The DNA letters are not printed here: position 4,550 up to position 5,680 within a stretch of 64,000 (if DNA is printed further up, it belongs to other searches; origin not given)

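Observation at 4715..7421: Orphan pterin-methyltransferase plus RACo pair without an adjacent corrinoid protein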

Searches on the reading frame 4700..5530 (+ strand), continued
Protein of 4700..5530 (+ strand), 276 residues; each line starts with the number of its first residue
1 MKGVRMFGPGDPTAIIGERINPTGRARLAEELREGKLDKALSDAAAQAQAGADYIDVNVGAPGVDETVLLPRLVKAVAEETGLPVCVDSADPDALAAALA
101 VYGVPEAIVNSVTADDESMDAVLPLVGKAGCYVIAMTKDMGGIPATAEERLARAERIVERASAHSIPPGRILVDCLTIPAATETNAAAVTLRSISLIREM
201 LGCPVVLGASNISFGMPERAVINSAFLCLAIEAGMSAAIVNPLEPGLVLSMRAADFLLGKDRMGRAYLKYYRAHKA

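Call 62: search_solved_structures(query=L114:1866-2492:+, max_evalue=1e-10)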
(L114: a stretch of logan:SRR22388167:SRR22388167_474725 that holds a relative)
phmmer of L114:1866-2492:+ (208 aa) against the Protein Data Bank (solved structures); distinct sequences matched with E-value up to 1e-10: 17.
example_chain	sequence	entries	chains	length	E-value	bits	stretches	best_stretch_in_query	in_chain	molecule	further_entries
4jgi_A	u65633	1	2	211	5.8e-48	166.8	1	8-205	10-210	Putative uncharacterized protein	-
1y80_A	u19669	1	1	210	7.1e-46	160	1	11-205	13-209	Predicted cobalamin binding protein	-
7xcn_M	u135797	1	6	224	8.5e-38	133.6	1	6-206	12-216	Trimethylamine methyltransferase corrinoid protein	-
8ssd_A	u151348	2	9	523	2.1e-28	103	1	13-206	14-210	Methionine synthase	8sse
3ezx_A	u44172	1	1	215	3.7e-28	102.2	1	4-204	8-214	Monomethylamine corrinoid protein 1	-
9cbp_A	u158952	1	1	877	4.1e-28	102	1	13-206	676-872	Methionine synthase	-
8ssc_A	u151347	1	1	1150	6.7e-28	101.3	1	13-206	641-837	Methionine synthase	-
9cbq_A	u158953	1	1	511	1.8e-27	100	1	13-206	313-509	Methionine synthase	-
9cbo_A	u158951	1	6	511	2.4e-27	99.5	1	13-206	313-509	Methionine synthase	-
9cbr_A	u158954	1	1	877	2.6e-27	99.4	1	13-206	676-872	Methionine synthase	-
1bmt_A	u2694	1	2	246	4.7e-27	98.6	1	18-202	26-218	METHIONINE SYNTHASE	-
3bul_A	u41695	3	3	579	4.7e-26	95.3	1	18-201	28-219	Methionine synthase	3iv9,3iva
1k7y_A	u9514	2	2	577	1.7e-24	90.2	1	18-201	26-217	methionine synthase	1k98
2i2x_B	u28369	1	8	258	1e-23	87.7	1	11-203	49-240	Methyltransferase 1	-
8g3h_A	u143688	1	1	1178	2.7e-22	83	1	19-206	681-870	Methionine synthase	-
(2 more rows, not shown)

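Call 63: search_protein_families(library=ncbifam, proteins=[L114:1866-2492:+, L114:2494-3600:+, L114:3793-4443:+, L114:4440-5063:+, L114:5095-5460:+, L114:5509-6324:+], max_evalue=0.001)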
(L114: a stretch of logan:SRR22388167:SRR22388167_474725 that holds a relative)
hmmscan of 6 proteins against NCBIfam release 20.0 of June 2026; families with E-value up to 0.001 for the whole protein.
L114:1866-2492:+ (208 aa): 16 families
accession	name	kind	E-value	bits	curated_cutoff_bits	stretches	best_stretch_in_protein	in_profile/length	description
NF047996.1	corrin_MtgC_2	exception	2.2e-49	167.8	370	1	13-205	16-210/212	glycine betaine-specific corrinoid protein MtgC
TIGR02370.1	pyl_corrinoid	subfamily_domain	6.5e-49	166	215.3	1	6-194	3-194/197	methyltransferase cognate corrinoid protein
NF041607.1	dimeth_corrin_MtbC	equivalog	1.4e-48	165.1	350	1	7-205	3-203/203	dimethylamine corrinoid protein MtbC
NF047995.1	corrinoid_MtgC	exception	1.1e-39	136.1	310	1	5-205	8-213/215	glycine betaine-specific corrinoid protein MtgC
TIGR02082.1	metH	equivalog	6.7e-39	133.3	1010.85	1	5-205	650-858/1182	methionine synthase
NF040655.1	MtaC_Meth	equivalog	4e-36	124.3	420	1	11-205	45-238/253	methanol--corrinoid protein MtaC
NF040669.1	MtaC2_Meth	equivalog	2.9e-35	121.9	450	1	13-202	54-243/267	methanol--corrinoid protein MtaC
NF007024.0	PRK09490.1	equivalog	3e-31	108.1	1497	1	17-205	677-876/1234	methionine synthase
NF002612.0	PRK02261.1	equivalog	4.4e-15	55.5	110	1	85-175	4-93/148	methylaspartate mutase subunit S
TIGR01501.1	MthylAspMutase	equivalog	5.6e-12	45.6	135.8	1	85-175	2-91/134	methylaspartate mutase subunit S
NF040743.1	ornith_mutase_E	equivalog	1.3e-07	30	800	1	69-204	583-722/730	D-ornithine 4,5-aminomutase subunit OraE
NF052513.1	TransRegCarH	equivalog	4.6e-06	26.1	400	1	40-188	122-262/274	HTH-type transcriptional repressor CarH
TIGR00640.1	acid_CoA_mut_C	subfamily_domain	6.8e-06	26.1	57.45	1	90-174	8-91/132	methylmalonyl-CoA mutase C-terminal domain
NF045497.1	IsobCoAmut_IcmF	equivalog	0.0002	19.3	1500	1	94-177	12-94/1076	fused isobutyryl-CoA mutase/GTPase IcmF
NF052385.1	Lys_5_6_beta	equivalog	0.00026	20.8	280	0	112-191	138-220/241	lysine 5,6-aminomutase subunit beta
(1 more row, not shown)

L114:2494-3600:+ (368 aa): 5 families
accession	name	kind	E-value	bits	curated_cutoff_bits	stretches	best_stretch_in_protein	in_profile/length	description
NF004889.0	PRK06252.1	subfamily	4.1e-20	72.1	244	1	183-368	158-335/340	methylcobalamin:coenzyme M methyltransferase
TIGR01463.1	mtaA_cmuA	subfamily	1.2e-17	64.2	235.4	1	185-368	159-337/340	MtaA/CmuA family methyltransferase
NF040654.1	MtaA_Meth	equivalog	2.8e-12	46.2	400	1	183-365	156-331/337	methylcobamide:CoM methyltransferase MtaA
TIGR01464.1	hemE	equivalog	5.6e-12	45.3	302.95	1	233-367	204-337/338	uroporphyrinogen decarboxylase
NF041608.1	methylcob_mtaseMtbA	equivalog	7.1e-10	38.5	600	1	195-367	169-335/339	methylcobamide:CoM methyltransferase MtbA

L114:3793-4443:+ (216 aa): 0 families

L114:4440-5063:+ (207 aa): 5 families
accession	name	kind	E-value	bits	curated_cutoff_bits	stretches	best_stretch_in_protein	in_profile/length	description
NF041053.1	CobW_rel_Se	equivalog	5.7e-24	84.9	180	1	1-192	1-192/195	CobW-related selenoprotein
NF008578.0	PRK11537.1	equivalog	6.4e-20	71.6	361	1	2-154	5-161/318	GTPase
TIGR02475.1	CobW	equivalog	5.2e-17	61.8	332.1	1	3-122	6-127/342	cobalamin biosynthesis protein CobW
NF038288.1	chaper_GTP_ZigA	equivalog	2.4e-16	59.7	600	1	3-103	3-107/390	zinc metallochaperone GTPase ZigA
TIGR00073.1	hypB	equivalog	0.00049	19.6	121.2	0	7-187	36-202/217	hydrogenase nickel incorporation protein HypB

L114:5095-5460:+ (121 aa): 0 families

L114:5509-6324:+ (271 aa): 6 families
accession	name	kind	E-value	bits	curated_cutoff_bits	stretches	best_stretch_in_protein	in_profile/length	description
NF005719.0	PRK07535.1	domain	1.8e-76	256.8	259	1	9-270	2-262/268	methyltetrahydrofolate:corrinoid/iron-sulfur protein methyltransferase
TIGR02082.1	metH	equivalog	1.4e-34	119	1010.85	1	5-237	340-586/1182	methionine synthase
NF040758.1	CODH_ACS_meth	exception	2e-34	119.1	370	1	9-263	5-259/261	carbon monoxide dehydrogenase/acetyl-CoA synthase methytransferase subunit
NF007024.0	PRK09490.1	equivalog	1.3e-20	72.8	1497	1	5-237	357-603/1234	methionine synthase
TIGR01496.1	DHPS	equivalog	5.8e-06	26.1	162.6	1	31-209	21-209/258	dihydropteroate synthase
NF002142.0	PRK00979.1-1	subfamily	9.4e-05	21.6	287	1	69-207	86-220/306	tetrahydromethanopterin S-methyltransferase subunit H family protein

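Call 80: search_protein_families(library=ncbifam, proteins=[P0057, P0059, P0068, P0071, P0111, P0078, L016:10001-10822:+, L025:10001-10843:+], max_evalue=1e-10)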
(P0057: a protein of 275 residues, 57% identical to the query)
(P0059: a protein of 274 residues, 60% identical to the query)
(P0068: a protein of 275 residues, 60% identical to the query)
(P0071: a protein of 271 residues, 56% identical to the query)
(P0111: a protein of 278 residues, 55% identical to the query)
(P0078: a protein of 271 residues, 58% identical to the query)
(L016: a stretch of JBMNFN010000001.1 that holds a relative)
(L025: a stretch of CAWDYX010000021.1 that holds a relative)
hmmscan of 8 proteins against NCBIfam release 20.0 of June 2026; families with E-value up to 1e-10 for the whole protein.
P0057 (275 aa): 4 families
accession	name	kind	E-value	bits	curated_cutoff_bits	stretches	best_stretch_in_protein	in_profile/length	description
NF005719.0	PRK07535.1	domain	5.9e-75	251.8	259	1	9-272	2-264/268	methyltetrahydrofolate:corrinoid/iron-sulfur protein methyltransferase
NF040758.1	CODH_ACS_meth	exception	6.3e-34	117.5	370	1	9-255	5-251/261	carbon monoxide dehydrogenase/acetyl-CoA synthase methytransferase subunit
TIGR02082.1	metH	equivalog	1.5e-33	115.5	1010.85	1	9-239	344-588/1182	methionine synthase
NF007024.0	PRK09490.1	equivalog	1e-17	63.3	1497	1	9-238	361-604/1234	methionine synthase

P0059 (274 aa): 4 families
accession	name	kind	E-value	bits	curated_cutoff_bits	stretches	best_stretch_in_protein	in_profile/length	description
NF005719.0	PRK07535.1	domain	2.3e-71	240.1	259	1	9-268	2-261/268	methyltetrahydrofolate:corrinoid/iron-sulfur protein methyltransferase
NF040758.1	CODH_ACS_meth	exception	1.9e-36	125.7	370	1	9-253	5-250/261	carbon monoxide dehydrogenase/acetyl-CoA synthase methytransferase subunit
TIGR02082.1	metH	equivalog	7.3e-30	103.4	1010.85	1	9-245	344-595/1182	methionine synthase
NF007024.0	PRK09490.1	equivalog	1.6e-16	59.4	1497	1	9-244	361-611/1234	methionine synthase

P0068 (275 aa): 4 families
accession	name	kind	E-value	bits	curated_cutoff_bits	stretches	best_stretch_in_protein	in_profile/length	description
NF005719.0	PRK07535.1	domain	2.5e-72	243.2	259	1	8-271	2-266/268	methyltetrahydrofolate:corrinoid/iron-sulfur protein methyltransferase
NF040758.1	CODH_ACS_meth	exception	9.3e-34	116.9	370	1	7-253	4-252/261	carbon monoxide dehydrogenase/acetyl-CoA synthase methytransferase subunit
TIGR02082.1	metH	equivalog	5.2e-27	93.9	1010.85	1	4-234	340-586/1182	methionine synthase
NF007024.0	PRK09490.1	equivalog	7.3e-14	50.5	1497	1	4-234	357-603/1234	methionine synthase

P0071 (271 aa): 4 families
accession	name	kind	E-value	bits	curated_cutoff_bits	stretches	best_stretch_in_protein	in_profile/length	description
NF005719.0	PRK07535.1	domain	2.6e-77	259.6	259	1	6-268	2-264/268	methyltetrahydrofolate:corrinoid/iron-sulfur protein methyltransferase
TIGR02082.1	metH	equivalog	2.2e-34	118.4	1010.85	1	5-233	343-586/1182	methionine synthase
NF040758.1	CODH_ACS_meth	exception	3.8e-32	111.7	370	1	4-251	3-251/261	carbon monoxide dehydrogenase/acetyl-CoA synthase methytransferase subunit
NF007024.0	PRK09490.1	equivalog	3.8e-19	68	1497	1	6-233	361-603/1234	methionine synthase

P0111 (278 aa): 4 families
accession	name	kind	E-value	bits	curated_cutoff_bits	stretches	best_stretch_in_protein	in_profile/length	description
NF005719.0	PRK07535.1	domain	9.9e-77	257.7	259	1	8-269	2-263/268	methyltetrahydrofolate:corrinoid/iron-sulfur protein methyltransferase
TIGR02082.1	metH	equivalog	2.2e-31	108.4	1010.85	1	5-244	341-595/1182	methionine synthase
NF040758.1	CODH_ACS_meth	exception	5.8e-30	104.5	370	1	7-261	4-259/261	carbon monoxide dehydrogenase/acetyl-CoA synthase methytransferase subunit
NF007024.0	PRK09490.1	equivalog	1.8e-19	69.1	1497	1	6-244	359-612/1234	methionine synthase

P0078 (271 aa): 4 families
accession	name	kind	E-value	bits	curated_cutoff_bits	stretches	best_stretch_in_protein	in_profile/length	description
NF005719.0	PRK07535.1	domain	3.6e-80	268.9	259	1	9-268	2-262/268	methyltetrahydrofolate:corrinoid/iron-sulfur protein methyltransferase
NF040758.1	CODH_ACS_meth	exception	4.7e-39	134.3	370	1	7-253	3-251/261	carbon monoxide dehydrogenase/acetyl-CoA synthase methytransferase subunit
TIGR02082.1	metH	equivalog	1.2e-32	112.5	1010.85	1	8-240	343-591/1182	methionine synthase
NF007024.0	PRK09490.1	equivalog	6.4e-18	64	1497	1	9-240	361-608/1234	methionine synthase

L016:10001-10822:+ (273 aa): 4 families
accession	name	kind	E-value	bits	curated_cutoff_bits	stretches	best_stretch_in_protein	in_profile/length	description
NF005719.0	PRK07535.1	domain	7.7e-89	297.4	259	1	9-271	2-264/268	methyltetrahydrofolate:corrinoid/iron-sulfur protein methyltransferase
NF040758.1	CODH_ACS_meth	exception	1.9e-40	138.8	370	1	9-258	5-255/261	carbon monoxide dehydrogenase/acetyl-CoA synthase methytransferase subunit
TIGR02082.1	metH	equivalog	2.5e-35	121.5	1010.85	1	8-246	343-596/1182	methionine synthase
NF007024.0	PRK09490.1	equivalog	2.5e-19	68.6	1497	1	6-238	358-605/1234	methionine synthase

L025:10001-10843:+ (280 aa): 4 families
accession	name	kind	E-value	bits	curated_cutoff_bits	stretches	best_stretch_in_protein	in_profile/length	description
NF005719.0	PRK07535.1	domain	2.8e-88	295.5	259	1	8-267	1-262/268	methyltetrahydrofolate:corrinoid/iron-sulfur protein methyltransferase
TIGR02082.1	metH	equivalog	1.2e-45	155.7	1010.85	1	5-244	340-594/1182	methionine synthase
NF040758.1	CODH_ACS_meth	exception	4.3e-34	118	370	1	8-251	4-250/261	carbon monoxide dehydrogenase/acetyl-CoA synthase methytransferase subunit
NF007024.0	PRK09490.1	equivalog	1e-31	109.6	1497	1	3-242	355-609/1234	methionine synthase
